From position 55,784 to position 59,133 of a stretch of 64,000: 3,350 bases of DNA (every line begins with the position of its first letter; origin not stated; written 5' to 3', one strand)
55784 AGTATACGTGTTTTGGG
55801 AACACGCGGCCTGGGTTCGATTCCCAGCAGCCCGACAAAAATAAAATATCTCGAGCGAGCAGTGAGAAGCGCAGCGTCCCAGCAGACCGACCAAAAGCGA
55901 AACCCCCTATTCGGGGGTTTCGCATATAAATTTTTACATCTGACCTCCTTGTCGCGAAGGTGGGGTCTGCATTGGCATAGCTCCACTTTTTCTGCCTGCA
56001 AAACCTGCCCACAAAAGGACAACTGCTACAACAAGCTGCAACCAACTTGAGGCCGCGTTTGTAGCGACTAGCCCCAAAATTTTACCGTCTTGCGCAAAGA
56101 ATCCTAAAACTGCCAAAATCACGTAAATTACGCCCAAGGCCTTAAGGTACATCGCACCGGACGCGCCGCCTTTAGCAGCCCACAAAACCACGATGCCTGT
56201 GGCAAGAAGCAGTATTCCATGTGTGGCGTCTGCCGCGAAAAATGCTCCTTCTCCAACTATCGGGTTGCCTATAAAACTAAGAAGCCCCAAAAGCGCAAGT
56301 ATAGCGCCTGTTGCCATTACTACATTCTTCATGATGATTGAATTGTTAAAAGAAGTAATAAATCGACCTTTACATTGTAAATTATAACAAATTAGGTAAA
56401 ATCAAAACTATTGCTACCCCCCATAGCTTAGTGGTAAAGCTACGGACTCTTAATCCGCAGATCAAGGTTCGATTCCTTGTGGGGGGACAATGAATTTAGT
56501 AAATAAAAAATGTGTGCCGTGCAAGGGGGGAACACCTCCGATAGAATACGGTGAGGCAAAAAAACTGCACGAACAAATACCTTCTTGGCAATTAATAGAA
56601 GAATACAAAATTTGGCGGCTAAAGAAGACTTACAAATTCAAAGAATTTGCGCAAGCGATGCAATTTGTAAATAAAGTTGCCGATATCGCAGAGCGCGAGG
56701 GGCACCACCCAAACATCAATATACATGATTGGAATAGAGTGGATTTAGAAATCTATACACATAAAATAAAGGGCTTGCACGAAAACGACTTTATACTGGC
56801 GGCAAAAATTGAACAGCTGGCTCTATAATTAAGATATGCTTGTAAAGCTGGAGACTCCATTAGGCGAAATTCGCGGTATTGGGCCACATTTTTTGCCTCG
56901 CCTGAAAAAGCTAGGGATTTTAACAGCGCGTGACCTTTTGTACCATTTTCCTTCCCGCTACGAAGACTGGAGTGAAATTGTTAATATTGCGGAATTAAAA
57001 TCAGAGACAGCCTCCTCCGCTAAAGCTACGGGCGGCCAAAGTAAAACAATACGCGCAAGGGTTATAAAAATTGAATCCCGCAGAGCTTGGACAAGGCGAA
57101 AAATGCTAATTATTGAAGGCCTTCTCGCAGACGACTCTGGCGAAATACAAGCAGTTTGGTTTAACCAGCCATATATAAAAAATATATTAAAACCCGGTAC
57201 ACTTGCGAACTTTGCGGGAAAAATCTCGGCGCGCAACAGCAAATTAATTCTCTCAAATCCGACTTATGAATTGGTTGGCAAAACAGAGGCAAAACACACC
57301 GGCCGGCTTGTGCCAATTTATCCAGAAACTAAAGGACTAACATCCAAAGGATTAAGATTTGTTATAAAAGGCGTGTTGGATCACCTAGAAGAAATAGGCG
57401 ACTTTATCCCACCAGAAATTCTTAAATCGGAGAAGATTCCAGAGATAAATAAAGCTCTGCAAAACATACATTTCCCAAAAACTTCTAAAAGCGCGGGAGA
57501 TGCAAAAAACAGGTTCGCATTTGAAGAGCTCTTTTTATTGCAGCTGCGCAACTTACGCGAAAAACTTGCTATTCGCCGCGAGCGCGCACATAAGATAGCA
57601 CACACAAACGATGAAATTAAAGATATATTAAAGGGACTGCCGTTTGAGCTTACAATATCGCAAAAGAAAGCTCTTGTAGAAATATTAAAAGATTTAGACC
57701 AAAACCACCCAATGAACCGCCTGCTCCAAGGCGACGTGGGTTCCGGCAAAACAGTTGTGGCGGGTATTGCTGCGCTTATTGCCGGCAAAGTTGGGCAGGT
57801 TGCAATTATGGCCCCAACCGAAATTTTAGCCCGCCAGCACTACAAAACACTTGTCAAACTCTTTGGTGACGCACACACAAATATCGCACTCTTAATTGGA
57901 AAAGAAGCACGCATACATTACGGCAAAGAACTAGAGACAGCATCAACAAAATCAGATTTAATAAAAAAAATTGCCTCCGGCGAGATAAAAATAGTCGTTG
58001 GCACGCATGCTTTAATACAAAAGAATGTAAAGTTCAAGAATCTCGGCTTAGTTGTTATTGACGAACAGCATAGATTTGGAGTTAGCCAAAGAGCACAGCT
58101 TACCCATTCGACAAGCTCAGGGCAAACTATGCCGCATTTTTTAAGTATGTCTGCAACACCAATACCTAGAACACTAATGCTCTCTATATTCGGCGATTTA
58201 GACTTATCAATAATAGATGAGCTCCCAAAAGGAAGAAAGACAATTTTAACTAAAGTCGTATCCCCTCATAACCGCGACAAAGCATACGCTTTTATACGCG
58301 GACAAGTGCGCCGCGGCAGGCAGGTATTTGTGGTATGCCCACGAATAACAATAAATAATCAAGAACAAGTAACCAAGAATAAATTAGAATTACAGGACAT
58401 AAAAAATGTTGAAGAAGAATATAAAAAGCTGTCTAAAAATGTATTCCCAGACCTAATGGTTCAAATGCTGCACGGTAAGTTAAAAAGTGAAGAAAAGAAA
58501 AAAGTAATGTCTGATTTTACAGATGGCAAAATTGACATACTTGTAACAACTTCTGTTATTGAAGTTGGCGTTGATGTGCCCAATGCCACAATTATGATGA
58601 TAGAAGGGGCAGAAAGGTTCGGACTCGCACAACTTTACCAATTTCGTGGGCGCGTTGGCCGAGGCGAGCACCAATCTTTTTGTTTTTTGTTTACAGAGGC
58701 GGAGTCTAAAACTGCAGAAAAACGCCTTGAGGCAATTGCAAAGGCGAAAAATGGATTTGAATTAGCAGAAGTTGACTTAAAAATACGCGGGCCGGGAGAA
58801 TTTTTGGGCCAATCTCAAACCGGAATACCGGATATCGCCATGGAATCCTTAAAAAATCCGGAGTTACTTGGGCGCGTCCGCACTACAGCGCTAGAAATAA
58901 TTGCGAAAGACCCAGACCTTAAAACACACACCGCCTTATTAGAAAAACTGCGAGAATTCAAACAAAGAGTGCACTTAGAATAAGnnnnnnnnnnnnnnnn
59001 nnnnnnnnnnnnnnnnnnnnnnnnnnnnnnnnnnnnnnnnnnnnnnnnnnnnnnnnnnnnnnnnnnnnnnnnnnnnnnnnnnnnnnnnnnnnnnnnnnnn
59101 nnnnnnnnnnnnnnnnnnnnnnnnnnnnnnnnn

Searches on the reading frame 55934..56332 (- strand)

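Call 62: search_protein_families(library=pfam, proteins=[window:55934-56332:-], max_evalue=0.001)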
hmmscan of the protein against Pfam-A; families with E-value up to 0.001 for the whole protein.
window:55934-56332:- (132 aa): 1 family
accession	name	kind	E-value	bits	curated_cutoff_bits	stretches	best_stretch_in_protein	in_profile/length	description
PF14325.12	DUF4383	-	3.1e-09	37.6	27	1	4-111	3-124/125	Domain of unknown function (DUF4383)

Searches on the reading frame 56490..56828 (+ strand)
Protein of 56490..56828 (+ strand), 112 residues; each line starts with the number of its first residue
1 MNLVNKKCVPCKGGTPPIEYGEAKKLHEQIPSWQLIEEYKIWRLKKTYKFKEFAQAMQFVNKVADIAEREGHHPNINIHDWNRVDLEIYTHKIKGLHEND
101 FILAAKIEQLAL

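Call 62: search_protein_families(library=pfam, proteins=[window:56490-56828:+], max_evalue=0.001)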
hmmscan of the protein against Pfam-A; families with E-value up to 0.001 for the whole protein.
window:56490-56828:+ (112 aa): 1 family
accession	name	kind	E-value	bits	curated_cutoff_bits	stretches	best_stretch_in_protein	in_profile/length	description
PF01329.24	Pterin_4a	-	5.9e-29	100.5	26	1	22-110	7-91/91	Pterin 4 alpha carbinolamine dehydratase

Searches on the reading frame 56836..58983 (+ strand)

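Call 62: search_protein_families(library=pfam, proteins=[window:56836-58983:+], max_evalue=0.001)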
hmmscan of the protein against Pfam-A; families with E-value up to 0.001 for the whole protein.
window:56836-58983:+ (715 aa): 8 families
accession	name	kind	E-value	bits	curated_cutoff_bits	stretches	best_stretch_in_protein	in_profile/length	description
PF00270.35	DEAD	-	3.4e-24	85.9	26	1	276-446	4-163/167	DEAD/DEAH box helicase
PF00271.37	Helicase_C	-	5.7e-19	68.8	23.5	1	520-609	23-108/110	Helicase conserved C-terminal domain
PF17191.10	RecG_wedge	-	3.8e-18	66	23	1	13-179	6-157/162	RecG wedge domain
PF04851.21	ResIII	-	5.4e-12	46.4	22.5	1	271-442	3-162/164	Type III restriction enzyme, res subunit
PF19833.4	RecG_dom3_C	-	3.9e-09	36.9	26.8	1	639-710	3-78/87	ATP-dependent DNA helicase RecG, domain 3, C-terminal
PF01336.31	tRNA_anti-codon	-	5.2e-06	26.7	27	1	71-146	2-74/75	OB-fold nucleic acid binding domain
PF22590.2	Cas3-like_C_2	-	6e-05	23.7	27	1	521-610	11-104/106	CRISPR-associated nuclease/helicase Cas3, C-terminal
PF00176.29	SNF2-rel_dom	-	0.00088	18.9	24.9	0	278-447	3-168/290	SNF2-related domain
